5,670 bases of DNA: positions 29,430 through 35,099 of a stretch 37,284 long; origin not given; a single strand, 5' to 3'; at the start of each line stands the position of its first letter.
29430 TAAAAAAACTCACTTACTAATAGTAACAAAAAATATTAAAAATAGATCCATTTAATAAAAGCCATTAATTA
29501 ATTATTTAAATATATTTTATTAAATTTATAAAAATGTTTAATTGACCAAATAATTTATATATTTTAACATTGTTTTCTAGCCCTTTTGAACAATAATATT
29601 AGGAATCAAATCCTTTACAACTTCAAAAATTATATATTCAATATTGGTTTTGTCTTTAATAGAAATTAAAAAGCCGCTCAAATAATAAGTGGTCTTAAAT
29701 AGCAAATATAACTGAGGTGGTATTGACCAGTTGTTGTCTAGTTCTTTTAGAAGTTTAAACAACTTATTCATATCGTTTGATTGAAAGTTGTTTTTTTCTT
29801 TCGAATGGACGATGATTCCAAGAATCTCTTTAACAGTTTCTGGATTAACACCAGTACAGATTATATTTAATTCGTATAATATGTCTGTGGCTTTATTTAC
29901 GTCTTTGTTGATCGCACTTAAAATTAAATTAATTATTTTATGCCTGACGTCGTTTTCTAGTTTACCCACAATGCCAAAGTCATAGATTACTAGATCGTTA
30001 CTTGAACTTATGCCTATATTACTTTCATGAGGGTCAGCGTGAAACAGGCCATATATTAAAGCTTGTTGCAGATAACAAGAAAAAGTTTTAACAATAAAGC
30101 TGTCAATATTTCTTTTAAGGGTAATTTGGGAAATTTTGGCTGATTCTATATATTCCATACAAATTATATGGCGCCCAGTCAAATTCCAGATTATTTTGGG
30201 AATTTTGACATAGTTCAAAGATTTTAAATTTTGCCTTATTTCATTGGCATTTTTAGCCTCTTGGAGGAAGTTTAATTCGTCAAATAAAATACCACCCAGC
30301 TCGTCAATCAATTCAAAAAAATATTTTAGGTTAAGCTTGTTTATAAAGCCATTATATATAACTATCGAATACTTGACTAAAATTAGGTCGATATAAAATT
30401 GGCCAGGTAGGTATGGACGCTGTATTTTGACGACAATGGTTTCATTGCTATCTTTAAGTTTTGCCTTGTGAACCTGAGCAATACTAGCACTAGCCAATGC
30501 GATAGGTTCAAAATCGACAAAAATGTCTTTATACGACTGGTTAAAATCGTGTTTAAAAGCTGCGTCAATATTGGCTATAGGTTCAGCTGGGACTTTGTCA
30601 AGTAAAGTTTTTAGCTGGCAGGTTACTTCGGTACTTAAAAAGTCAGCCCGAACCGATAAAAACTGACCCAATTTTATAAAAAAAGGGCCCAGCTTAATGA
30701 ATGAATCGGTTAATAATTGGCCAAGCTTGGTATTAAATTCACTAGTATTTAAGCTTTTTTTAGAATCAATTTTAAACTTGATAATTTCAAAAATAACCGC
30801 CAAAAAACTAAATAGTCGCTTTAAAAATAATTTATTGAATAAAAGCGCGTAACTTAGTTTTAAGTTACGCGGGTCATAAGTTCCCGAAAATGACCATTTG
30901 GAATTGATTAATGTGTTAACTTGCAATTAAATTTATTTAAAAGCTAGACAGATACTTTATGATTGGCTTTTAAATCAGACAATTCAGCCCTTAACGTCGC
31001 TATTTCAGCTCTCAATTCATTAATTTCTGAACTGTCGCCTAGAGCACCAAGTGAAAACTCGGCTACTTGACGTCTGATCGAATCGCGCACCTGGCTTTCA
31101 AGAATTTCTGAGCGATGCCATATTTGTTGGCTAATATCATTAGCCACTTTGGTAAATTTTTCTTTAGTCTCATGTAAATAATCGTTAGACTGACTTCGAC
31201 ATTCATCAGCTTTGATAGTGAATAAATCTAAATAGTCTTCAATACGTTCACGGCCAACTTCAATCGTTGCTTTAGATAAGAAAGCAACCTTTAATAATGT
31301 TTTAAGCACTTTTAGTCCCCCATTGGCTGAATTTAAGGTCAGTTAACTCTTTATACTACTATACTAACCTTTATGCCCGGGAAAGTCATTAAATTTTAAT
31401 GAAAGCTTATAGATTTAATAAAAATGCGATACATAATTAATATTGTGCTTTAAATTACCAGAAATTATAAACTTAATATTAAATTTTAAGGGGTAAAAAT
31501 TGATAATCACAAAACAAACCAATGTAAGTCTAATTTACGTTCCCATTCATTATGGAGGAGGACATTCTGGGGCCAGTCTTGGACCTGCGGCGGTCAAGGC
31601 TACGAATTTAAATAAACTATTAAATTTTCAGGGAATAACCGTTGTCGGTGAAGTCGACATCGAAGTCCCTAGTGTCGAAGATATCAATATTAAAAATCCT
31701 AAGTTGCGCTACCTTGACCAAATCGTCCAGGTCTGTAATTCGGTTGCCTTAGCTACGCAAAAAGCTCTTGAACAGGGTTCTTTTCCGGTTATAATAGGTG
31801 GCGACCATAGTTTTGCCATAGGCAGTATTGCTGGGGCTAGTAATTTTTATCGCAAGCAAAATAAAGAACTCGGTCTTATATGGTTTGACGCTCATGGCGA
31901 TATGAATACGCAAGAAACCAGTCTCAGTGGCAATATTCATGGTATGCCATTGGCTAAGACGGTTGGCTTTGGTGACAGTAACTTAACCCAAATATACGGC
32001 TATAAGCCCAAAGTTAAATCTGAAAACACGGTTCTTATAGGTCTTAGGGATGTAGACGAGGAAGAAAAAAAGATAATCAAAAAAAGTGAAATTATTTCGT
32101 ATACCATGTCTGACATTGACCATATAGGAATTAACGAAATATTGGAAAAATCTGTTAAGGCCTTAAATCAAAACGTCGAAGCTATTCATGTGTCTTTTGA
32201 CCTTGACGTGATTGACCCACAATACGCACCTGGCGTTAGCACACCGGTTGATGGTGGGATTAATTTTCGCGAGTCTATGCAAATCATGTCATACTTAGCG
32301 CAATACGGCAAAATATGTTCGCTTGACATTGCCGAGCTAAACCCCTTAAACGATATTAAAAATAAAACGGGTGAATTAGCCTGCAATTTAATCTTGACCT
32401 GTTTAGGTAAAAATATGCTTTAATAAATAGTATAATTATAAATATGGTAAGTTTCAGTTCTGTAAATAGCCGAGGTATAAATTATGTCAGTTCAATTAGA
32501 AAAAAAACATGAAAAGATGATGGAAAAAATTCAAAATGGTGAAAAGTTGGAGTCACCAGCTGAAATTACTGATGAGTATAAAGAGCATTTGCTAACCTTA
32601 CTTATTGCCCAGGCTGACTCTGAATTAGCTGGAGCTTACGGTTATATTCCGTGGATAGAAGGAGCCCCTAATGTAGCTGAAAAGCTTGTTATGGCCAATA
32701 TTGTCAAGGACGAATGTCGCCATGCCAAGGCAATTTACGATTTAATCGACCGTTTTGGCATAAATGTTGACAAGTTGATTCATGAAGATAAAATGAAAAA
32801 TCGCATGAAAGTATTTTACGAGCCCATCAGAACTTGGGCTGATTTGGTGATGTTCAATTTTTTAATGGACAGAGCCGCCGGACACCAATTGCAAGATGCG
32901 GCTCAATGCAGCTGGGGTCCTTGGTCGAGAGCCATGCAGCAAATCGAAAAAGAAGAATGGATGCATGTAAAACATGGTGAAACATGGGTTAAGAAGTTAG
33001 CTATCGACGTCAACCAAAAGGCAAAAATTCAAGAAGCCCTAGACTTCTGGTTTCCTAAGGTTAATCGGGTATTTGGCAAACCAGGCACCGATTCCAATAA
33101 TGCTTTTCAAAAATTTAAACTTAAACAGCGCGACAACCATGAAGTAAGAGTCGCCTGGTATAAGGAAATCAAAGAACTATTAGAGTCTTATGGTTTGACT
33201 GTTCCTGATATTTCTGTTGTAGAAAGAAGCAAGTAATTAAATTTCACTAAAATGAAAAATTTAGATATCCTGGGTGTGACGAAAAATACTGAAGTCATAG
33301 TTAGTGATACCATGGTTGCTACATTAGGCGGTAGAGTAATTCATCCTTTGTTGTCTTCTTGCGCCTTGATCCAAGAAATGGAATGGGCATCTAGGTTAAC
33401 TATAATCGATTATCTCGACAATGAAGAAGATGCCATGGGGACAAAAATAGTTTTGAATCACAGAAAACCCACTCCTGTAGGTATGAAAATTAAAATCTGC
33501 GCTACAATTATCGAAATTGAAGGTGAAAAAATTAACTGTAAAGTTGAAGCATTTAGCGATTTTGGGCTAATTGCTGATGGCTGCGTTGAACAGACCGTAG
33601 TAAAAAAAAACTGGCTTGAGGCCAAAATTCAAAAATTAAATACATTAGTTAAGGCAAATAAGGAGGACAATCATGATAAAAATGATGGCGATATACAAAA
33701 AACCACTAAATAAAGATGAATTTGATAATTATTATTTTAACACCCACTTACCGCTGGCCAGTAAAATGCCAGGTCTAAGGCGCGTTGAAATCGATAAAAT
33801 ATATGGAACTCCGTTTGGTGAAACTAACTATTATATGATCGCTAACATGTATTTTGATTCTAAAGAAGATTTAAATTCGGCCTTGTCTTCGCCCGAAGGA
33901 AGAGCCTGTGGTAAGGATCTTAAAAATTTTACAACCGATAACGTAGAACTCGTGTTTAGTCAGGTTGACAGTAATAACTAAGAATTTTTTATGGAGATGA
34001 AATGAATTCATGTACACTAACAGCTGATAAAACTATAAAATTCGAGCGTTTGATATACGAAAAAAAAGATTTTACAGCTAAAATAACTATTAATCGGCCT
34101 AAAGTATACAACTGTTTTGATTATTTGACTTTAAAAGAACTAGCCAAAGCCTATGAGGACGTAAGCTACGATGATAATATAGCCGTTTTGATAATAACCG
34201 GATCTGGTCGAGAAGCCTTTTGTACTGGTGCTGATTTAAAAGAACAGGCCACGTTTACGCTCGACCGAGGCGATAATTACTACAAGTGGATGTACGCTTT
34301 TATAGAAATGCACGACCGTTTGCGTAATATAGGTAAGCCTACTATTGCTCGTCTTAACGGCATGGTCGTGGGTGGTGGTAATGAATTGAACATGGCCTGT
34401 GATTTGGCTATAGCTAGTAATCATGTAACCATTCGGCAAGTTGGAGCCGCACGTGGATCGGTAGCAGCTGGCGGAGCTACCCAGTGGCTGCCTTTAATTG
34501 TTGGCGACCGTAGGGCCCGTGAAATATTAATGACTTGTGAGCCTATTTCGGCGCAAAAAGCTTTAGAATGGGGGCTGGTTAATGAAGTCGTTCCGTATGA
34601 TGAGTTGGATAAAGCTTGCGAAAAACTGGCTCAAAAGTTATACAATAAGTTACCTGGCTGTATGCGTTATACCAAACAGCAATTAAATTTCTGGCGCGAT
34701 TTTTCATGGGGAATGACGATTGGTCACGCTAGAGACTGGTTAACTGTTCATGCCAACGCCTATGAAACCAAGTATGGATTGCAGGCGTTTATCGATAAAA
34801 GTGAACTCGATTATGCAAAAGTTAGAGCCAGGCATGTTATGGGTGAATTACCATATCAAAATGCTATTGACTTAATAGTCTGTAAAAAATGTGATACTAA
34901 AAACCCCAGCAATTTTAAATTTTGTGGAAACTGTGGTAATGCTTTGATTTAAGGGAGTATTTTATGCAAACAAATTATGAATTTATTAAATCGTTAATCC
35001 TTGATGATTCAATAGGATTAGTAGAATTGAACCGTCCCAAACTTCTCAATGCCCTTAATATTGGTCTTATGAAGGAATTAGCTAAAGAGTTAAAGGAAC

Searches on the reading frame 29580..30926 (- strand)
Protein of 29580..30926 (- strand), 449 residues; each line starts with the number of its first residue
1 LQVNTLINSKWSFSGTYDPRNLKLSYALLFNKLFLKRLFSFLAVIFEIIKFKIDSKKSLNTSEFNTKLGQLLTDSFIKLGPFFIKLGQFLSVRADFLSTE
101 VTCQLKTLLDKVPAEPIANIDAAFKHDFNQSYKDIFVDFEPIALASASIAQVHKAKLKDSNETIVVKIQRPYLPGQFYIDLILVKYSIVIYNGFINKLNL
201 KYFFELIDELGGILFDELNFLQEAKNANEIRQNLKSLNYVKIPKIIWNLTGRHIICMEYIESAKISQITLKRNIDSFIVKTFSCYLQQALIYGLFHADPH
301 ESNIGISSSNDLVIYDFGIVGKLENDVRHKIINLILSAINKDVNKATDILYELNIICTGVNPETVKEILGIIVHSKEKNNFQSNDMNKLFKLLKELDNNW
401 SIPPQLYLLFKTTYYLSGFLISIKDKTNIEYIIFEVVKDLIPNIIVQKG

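Call 101: search_protein_families(library=pfam, proteins=[window:29580-30926:-], max_evalue=0.00001)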
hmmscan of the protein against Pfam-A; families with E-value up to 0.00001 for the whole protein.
window:29580-30926:- (449 aa): 1 family
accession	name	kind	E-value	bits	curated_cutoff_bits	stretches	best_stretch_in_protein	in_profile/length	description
PF03109.22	ABC1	-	1.7e-63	214.5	22.9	1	108-347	2-241/244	ABC1 atypical kinase-like domain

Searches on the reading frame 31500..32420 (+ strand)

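Call 101: search_protein_families(library=pfam, proteins=[window:31500-32420:+], max_evalue=0.00001)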
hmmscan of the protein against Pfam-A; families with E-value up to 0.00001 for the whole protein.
window:31500-32420:+ (307 aa): 1 family
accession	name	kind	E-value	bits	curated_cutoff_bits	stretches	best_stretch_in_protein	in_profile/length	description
PF00491.26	Arginase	-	7.7e-68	229.4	22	1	8-301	2-277/280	Arginase family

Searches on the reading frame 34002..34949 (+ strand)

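Call 101: search_protein_families(library=pfam, proteins=[window:34002-34949:+], max_evalue=0.00001)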
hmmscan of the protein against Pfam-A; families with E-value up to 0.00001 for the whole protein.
window:34002-34949:+ (316 aa): 2 families
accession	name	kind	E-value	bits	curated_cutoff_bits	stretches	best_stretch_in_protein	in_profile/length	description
PF00378.25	ECH_1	-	2.2e-50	171.8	27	1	25-271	6-248/251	Enoyl-CoA hydratase/isomerase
PF16113.10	ECH_2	-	5.2e-24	85.8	27.2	1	27-212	3-187/335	Enoyl-CoA hydratase/isomerase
